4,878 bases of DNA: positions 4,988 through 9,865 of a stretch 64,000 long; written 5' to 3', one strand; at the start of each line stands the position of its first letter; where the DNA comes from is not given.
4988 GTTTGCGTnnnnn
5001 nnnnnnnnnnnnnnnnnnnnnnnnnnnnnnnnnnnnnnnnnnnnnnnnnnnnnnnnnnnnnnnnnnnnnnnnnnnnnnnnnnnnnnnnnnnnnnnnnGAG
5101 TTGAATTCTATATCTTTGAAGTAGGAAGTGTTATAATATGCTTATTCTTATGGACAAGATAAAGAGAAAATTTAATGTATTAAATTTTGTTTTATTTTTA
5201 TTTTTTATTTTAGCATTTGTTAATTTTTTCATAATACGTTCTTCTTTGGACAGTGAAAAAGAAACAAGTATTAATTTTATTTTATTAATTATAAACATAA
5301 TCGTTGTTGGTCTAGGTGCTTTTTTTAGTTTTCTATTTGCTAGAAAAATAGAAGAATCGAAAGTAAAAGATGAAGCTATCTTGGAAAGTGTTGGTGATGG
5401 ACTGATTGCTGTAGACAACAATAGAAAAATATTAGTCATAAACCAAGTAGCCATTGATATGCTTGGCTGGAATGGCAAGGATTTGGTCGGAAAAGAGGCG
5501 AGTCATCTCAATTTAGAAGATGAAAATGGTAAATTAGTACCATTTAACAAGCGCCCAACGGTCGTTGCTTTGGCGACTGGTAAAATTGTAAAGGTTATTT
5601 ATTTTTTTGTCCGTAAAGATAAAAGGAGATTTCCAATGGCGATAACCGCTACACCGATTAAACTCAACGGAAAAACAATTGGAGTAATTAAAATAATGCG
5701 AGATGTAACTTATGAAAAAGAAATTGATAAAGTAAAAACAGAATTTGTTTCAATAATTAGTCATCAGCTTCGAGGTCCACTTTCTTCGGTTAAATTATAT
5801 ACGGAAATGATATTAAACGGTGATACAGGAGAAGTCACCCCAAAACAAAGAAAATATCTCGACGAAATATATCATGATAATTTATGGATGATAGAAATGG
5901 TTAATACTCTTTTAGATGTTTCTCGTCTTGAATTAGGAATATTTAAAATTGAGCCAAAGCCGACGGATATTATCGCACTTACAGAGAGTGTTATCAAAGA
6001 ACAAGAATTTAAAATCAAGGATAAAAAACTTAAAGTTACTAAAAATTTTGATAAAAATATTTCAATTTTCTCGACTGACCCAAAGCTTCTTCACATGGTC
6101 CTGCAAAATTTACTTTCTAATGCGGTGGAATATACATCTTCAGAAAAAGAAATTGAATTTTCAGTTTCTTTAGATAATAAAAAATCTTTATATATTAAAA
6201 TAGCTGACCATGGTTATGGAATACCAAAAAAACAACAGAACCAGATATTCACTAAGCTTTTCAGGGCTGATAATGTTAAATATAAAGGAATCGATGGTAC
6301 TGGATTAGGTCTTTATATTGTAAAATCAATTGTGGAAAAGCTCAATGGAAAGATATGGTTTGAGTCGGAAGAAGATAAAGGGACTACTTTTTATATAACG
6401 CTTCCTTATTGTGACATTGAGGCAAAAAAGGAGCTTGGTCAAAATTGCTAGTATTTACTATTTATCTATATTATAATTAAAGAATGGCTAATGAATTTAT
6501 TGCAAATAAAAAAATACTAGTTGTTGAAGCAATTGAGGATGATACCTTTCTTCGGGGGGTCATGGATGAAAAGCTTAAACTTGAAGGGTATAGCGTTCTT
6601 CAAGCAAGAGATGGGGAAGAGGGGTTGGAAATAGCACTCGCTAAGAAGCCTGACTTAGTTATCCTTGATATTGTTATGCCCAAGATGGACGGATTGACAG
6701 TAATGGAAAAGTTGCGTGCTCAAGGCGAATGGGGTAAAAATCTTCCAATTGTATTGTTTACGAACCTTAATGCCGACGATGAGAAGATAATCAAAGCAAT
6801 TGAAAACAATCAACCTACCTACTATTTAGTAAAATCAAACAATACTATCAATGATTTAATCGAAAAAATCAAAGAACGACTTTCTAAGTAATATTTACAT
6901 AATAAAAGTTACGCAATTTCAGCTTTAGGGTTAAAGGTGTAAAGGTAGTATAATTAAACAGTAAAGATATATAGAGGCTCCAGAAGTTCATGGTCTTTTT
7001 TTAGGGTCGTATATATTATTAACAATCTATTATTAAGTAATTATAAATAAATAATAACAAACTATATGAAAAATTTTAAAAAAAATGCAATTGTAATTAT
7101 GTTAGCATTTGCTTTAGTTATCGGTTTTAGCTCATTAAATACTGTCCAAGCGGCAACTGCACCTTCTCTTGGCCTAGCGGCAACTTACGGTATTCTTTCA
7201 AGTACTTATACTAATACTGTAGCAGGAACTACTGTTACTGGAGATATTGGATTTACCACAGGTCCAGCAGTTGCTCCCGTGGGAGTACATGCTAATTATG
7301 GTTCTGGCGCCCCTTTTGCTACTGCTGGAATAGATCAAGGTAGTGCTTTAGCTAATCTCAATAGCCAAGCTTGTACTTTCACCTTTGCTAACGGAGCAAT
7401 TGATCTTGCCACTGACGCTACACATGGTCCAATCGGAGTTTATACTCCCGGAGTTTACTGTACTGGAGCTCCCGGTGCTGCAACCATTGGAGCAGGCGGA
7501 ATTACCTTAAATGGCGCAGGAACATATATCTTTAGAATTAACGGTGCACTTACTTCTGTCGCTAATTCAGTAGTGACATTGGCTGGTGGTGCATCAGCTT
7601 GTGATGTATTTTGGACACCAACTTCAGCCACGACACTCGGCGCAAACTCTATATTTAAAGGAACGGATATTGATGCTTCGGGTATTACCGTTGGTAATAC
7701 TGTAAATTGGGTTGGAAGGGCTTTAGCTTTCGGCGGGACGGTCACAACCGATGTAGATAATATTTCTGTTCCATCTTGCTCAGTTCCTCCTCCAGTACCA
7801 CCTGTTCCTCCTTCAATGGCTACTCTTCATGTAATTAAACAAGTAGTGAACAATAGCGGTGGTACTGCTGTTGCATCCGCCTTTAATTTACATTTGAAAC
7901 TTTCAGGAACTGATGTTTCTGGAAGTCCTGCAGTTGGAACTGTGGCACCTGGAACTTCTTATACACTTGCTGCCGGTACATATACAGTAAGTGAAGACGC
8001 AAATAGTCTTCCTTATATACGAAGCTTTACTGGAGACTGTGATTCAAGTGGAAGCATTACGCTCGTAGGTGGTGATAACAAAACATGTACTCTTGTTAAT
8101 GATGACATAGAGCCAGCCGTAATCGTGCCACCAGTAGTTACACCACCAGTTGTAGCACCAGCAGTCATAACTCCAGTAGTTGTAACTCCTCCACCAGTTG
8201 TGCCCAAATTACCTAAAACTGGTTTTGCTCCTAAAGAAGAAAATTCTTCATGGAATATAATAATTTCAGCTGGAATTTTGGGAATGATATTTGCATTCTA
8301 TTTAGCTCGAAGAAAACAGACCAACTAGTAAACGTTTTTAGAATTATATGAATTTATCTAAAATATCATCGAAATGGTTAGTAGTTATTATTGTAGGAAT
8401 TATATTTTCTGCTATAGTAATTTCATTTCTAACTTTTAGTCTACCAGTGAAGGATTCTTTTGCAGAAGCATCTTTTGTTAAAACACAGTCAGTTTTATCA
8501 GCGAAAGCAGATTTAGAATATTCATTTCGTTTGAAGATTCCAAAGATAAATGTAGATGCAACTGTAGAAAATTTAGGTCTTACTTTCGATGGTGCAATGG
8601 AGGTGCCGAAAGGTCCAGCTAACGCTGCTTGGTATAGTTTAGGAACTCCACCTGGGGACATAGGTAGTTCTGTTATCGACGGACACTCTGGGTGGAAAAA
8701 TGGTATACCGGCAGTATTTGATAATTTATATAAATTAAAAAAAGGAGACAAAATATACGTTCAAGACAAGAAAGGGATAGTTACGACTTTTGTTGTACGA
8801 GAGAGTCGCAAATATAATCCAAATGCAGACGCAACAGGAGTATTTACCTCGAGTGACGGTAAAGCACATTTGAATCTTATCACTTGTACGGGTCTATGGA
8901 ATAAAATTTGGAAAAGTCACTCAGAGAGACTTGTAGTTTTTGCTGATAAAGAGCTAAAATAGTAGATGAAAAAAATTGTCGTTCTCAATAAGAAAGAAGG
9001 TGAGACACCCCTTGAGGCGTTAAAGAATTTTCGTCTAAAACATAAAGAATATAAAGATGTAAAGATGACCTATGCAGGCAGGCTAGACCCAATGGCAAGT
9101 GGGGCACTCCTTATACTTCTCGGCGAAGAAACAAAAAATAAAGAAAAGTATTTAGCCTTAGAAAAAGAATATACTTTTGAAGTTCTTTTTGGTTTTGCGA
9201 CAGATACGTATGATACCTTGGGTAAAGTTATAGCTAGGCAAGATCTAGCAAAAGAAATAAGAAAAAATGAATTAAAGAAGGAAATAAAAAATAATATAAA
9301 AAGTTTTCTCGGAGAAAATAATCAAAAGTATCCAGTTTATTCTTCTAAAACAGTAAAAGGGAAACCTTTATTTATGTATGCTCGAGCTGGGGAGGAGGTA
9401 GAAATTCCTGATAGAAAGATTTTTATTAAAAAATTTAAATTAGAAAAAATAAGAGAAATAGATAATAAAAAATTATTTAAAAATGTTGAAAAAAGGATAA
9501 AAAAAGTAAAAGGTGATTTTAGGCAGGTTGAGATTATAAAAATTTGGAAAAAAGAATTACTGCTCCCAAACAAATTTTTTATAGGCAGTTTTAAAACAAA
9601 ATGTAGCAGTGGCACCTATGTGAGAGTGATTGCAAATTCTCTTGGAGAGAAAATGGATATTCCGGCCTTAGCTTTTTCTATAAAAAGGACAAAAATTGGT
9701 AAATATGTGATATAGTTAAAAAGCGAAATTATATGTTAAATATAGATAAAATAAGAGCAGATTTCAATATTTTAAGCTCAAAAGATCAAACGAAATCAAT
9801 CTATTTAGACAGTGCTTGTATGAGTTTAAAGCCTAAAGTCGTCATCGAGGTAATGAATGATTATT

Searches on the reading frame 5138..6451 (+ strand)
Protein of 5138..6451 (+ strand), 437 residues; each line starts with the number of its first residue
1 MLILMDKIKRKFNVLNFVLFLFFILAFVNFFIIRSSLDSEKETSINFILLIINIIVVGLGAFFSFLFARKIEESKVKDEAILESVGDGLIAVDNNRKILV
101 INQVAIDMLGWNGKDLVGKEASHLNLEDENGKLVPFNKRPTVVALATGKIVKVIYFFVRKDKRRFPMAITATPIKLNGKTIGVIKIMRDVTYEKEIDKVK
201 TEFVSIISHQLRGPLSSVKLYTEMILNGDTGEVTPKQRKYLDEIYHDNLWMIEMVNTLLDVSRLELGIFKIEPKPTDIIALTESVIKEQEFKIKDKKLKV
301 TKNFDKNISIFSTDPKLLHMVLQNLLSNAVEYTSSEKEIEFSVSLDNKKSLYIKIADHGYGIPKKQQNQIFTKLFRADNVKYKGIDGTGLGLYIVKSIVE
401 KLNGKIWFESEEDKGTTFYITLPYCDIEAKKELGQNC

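Call 71: search_protein_families(library=pfam, proteins=[window:5138-6451:+], max_evalue=0.0001)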
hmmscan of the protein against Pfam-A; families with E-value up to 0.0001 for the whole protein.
window:5138-6451:+ (437 aa): 5 families
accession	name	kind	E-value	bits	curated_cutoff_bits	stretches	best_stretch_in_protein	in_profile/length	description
PF02518.31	HATPase_c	-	2.4e-28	99.2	26.4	1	314-424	2-109/111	Histidine kinase-, DNA gyrase B-, and HSP90-like ATPase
PF00512.31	HisKA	-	4.6e-15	55.8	26.9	1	200-266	2-65/66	His Kinase A (phospho-acceptor) domain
PF00989.32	PAS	-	7e-11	42.6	22.6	1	79-190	4-113/113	PAS fold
PF13426.13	PAS_9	-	6.3e-09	36.5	27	1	89-191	4-102/103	PAS domain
PF08448.16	PAS_4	-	3.2e-08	34.2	23.1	1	82-193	1-108/110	PAS fold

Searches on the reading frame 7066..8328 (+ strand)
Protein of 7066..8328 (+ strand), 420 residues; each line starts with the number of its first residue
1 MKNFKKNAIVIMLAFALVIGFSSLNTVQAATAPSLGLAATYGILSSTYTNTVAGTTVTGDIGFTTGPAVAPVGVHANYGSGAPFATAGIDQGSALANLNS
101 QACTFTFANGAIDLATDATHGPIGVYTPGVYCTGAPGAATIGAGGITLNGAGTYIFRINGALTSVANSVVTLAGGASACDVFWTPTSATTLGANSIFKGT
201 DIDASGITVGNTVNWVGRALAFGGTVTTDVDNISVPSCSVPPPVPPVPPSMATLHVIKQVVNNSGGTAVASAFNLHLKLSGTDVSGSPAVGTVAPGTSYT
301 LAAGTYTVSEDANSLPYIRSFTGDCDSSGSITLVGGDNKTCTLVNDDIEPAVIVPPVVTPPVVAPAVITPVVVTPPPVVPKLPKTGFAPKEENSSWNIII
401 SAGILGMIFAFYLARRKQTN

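Call 71: search_protein_families(library=pfam, proteins=[window:7066-8328:+], max_evalue=0.0001)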
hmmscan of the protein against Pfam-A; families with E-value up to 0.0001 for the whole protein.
window:7066-8328:+ (420 aa): 2 families
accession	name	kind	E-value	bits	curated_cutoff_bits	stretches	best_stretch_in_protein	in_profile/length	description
PF11999.13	Ice_binding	-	7.6e-22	78.4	28.7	1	45-233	3-207/208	Ice-binding-like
PF19403.5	SpaA_2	-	3.2e-06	28.1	25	1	251-343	3-96/96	Prealbumin-like fold domain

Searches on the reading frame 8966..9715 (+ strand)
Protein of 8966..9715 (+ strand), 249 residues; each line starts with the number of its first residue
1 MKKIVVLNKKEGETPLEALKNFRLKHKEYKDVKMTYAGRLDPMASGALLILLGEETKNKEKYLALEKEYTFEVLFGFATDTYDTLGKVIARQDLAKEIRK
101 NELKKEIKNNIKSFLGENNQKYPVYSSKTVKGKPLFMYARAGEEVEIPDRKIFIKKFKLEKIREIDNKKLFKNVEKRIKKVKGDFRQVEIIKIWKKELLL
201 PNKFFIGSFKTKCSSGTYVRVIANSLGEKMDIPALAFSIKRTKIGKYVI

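Call 71: search_protein_families(library=pfam, proteins=[window:8966-9715:+], max_evalue=0.0001)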
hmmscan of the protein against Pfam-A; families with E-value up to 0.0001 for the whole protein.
window:8966-9715:+ (249 aa): 1 family
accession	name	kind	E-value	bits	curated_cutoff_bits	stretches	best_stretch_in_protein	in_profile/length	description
PF01509.24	TruB_N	-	1.6e-34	119.9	27.3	1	29-164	4-134/149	TruB family pseudouridylate synthase (N terminal domain)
